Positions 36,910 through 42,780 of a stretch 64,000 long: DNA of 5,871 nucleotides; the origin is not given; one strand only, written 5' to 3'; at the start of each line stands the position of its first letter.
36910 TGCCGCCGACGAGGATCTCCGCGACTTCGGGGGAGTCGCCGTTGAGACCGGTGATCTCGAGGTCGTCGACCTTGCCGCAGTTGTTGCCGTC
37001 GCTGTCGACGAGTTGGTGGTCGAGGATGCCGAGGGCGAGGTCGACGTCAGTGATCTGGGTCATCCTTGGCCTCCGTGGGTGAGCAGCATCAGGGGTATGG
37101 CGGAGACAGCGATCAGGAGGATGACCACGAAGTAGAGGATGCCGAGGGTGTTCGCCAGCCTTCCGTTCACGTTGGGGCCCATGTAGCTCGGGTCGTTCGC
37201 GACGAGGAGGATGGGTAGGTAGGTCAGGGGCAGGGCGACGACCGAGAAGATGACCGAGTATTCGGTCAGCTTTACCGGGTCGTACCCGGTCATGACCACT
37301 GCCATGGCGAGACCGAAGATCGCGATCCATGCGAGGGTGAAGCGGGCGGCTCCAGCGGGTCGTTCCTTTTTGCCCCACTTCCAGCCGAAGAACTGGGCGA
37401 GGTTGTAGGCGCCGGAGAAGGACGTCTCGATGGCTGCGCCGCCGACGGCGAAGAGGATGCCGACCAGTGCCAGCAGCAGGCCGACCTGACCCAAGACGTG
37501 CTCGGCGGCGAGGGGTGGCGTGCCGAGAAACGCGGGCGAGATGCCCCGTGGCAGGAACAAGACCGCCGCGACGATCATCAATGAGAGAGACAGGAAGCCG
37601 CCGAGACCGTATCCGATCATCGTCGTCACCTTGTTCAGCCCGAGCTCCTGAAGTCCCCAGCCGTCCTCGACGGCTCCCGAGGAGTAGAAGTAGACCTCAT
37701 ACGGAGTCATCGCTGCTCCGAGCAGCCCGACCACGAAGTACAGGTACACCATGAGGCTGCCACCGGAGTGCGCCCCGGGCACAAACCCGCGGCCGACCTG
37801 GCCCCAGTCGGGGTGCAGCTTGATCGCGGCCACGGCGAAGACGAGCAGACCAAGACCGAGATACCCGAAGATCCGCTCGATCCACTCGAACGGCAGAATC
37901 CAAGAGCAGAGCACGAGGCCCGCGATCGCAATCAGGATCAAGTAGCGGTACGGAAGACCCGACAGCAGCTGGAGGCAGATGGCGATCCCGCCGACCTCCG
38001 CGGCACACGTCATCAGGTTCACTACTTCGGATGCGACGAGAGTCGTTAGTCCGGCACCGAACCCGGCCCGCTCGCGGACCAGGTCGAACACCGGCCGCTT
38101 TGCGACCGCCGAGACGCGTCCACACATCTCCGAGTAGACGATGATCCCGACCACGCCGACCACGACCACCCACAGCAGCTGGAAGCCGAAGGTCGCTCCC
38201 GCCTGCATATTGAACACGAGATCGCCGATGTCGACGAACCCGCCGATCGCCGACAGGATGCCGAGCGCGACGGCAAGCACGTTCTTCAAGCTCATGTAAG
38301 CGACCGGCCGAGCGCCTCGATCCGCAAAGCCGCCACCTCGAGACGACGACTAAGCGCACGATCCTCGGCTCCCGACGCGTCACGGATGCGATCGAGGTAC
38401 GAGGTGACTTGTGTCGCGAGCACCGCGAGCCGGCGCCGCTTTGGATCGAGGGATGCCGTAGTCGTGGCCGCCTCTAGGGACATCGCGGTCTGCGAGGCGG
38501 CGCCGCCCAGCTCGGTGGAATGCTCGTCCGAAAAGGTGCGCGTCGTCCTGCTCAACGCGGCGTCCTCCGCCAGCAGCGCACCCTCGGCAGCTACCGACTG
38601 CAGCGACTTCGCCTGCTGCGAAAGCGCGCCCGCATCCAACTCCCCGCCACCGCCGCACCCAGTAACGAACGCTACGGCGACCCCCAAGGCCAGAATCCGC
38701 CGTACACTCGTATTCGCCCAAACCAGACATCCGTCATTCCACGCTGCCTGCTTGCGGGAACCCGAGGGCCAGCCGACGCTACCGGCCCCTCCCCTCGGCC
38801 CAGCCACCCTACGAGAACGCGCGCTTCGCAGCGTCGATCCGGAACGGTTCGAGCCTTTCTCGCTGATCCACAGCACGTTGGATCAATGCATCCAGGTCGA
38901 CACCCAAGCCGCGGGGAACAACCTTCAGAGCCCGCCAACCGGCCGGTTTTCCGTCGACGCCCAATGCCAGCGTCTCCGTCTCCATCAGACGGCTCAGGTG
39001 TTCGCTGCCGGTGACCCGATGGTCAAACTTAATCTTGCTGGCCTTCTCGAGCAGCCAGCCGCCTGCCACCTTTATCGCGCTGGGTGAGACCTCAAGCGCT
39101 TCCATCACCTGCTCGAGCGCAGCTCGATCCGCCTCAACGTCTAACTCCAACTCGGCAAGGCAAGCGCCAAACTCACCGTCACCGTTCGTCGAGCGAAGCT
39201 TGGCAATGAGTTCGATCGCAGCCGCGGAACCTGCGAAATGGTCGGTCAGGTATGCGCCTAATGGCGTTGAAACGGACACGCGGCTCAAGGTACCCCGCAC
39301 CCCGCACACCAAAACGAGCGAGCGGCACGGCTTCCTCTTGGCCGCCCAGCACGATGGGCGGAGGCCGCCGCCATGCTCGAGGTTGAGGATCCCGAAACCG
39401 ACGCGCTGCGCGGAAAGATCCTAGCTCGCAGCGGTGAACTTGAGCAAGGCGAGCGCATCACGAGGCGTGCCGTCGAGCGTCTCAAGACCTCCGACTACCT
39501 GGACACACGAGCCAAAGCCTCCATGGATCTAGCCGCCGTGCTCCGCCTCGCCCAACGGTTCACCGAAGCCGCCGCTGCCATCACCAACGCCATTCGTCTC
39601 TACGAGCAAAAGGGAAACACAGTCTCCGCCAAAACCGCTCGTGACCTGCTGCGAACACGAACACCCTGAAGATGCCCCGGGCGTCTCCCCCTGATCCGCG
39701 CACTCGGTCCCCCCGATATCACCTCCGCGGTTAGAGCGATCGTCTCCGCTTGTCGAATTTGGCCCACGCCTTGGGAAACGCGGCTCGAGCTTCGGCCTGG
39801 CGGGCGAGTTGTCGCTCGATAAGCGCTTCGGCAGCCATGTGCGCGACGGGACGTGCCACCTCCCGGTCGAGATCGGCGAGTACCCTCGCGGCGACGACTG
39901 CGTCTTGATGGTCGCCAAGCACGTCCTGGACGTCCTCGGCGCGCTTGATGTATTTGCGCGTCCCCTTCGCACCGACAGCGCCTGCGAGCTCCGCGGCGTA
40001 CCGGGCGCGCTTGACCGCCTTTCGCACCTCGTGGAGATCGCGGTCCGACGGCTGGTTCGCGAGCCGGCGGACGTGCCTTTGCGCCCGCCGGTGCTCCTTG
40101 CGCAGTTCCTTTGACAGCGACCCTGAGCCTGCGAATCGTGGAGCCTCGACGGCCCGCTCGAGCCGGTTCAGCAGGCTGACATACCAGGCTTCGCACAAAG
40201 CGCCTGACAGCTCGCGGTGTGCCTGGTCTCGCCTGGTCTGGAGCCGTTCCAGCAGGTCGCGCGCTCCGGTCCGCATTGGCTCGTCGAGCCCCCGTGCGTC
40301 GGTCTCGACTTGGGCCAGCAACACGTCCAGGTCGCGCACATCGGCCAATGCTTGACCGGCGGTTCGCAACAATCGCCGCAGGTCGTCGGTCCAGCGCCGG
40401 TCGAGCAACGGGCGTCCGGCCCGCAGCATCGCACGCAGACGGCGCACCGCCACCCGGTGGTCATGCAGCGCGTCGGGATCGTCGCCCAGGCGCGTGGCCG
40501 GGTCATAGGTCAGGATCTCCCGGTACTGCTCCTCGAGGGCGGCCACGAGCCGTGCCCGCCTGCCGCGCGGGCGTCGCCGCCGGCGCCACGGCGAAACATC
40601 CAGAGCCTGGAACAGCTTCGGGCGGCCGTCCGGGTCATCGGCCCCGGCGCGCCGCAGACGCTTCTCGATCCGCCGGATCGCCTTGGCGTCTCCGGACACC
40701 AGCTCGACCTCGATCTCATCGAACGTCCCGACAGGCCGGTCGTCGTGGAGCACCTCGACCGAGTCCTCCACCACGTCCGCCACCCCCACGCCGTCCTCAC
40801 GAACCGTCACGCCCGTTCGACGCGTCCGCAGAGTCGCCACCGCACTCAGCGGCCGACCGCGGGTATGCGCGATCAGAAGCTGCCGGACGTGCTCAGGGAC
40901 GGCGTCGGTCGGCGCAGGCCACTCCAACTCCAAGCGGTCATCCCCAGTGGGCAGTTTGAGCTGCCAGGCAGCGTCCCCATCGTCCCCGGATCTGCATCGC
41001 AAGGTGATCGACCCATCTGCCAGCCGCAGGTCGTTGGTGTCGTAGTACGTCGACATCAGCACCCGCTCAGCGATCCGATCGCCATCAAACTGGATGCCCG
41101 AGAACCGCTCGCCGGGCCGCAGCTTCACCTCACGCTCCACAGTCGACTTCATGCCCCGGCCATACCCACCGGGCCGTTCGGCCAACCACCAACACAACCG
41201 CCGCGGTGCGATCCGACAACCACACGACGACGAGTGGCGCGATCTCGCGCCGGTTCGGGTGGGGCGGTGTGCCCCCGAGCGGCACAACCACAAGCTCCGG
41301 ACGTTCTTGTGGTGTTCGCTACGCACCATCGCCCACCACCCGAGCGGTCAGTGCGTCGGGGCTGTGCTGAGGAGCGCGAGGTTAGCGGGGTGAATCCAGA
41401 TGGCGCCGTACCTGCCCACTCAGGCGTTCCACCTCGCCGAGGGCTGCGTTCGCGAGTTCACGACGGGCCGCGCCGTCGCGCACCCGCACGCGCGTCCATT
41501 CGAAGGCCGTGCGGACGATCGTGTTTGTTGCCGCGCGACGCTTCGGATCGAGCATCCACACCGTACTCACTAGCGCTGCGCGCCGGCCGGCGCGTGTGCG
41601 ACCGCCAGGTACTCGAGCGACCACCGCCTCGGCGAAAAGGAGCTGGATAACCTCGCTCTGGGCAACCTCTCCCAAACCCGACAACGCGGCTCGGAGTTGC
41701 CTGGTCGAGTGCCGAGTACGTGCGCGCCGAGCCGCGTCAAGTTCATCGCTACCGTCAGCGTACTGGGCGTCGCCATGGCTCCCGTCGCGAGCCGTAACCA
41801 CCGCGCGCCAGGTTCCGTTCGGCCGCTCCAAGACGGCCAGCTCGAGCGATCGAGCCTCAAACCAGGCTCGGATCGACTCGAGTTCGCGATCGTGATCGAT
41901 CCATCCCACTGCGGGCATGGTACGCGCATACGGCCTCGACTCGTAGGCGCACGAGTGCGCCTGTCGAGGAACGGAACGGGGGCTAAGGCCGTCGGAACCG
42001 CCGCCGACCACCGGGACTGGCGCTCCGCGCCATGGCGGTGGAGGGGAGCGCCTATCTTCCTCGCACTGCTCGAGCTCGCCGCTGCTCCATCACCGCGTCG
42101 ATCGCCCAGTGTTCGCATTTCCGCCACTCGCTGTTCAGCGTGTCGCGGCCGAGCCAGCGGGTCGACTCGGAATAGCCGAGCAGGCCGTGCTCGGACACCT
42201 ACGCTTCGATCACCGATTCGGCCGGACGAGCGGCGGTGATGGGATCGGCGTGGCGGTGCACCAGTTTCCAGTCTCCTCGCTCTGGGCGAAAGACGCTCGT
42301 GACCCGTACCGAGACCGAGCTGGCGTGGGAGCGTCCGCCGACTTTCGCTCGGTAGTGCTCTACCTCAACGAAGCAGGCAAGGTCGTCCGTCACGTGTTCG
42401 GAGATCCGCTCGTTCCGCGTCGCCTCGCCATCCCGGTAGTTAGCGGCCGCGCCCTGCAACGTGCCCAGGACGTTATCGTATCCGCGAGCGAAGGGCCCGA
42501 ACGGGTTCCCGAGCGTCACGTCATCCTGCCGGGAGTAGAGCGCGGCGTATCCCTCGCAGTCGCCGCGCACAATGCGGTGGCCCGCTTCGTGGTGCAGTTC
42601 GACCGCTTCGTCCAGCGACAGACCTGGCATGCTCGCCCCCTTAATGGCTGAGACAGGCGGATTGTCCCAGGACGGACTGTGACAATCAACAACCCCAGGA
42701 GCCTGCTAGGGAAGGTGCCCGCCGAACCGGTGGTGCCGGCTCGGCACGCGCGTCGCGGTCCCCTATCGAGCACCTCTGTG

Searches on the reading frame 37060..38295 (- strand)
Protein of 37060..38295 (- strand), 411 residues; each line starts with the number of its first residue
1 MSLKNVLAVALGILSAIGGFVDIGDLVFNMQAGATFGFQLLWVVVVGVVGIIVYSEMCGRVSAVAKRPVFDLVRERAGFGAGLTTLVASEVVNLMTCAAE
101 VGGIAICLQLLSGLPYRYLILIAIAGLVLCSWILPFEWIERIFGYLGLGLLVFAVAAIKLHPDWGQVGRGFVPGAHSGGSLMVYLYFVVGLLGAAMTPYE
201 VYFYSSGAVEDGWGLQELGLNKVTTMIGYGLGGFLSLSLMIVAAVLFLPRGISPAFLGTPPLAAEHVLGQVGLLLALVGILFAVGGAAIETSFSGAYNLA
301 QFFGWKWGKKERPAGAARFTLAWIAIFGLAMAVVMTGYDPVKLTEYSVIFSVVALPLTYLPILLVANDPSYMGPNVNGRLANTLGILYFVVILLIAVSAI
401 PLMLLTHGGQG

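Call 13: search_protein_families(library=pfam, proteins=[window:37060-38295:-], max_evalue=0.01)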
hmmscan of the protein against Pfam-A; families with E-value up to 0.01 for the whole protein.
window:37060-38295:- (411 aa): 1 family
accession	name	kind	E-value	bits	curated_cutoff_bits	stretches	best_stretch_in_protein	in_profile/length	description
PF01566.24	Nramp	-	4.9e-51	174.3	29.8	1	29-378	4-356/357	Natural resistance-associated macrophage protein-like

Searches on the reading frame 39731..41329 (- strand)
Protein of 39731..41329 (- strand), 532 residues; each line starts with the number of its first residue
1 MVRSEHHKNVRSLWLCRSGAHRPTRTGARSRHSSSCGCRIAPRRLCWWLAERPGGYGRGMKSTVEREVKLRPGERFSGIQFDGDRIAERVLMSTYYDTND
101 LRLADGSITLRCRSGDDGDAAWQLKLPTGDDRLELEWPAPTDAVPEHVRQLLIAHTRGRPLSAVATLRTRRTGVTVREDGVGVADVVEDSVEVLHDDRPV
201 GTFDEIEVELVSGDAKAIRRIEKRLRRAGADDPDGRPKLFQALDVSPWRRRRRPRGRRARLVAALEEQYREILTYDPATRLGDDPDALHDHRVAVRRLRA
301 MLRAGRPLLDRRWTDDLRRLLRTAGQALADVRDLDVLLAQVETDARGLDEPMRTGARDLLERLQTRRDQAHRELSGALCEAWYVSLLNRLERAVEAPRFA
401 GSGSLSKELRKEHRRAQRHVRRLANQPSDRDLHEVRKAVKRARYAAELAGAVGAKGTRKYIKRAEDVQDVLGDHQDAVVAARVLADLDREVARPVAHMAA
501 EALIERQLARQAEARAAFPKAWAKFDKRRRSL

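Call 14: search_protein_families(library=pfam, proteins=[window:39731-41329:-], max_evalue=0.01)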
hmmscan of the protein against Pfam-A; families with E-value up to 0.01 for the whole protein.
window:39731-41329:- (532 aa): 2 families
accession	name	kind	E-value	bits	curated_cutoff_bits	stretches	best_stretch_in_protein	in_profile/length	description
PF05235.19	CHAD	-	6.4e-53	180.5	25.6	1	263-484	1-227/228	CHAD domain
PF01928.26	CYTH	-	2.3e-09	37.8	23.2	1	65-223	3-158/179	CYTH domain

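Call 80: search_protein_families(library=padloc, proteins=[window:39731-41329:-], max_evalue=0.001)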
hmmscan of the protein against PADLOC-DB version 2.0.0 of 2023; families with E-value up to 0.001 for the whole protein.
window:39731-41329:- (532 aa): 0 families

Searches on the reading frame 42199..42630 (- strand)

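Call 14: search_protein_families(library=pfam, proteins=[window:42199-42630:-], max_evalue=0.01)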
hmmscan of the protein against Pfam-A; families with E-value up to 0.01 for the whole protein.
window:42199-42630:- (143 aa): 4 families
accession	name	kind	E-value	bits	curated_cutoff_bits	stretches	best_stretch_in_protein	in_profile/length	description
PF13474.12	SnoaL_3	-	2.7e-10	41.1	22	1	21-128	13-116/121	SnoaL-like domain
PF14534.12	DUF4440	-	3.3e-07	31.2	25.2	1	19-123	11-107/107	Domain of unknown function (DUF4440)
PF12680.13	SnoaL_2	-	9.5e-05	23.4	27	1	21-121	9-99/102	SnoaL-like domain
PF08332.16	CaMKII_AD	-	0.0082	16.7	22.1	0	21-129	17-125/128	Calcium/calmodulin dependent protein kinase II association domain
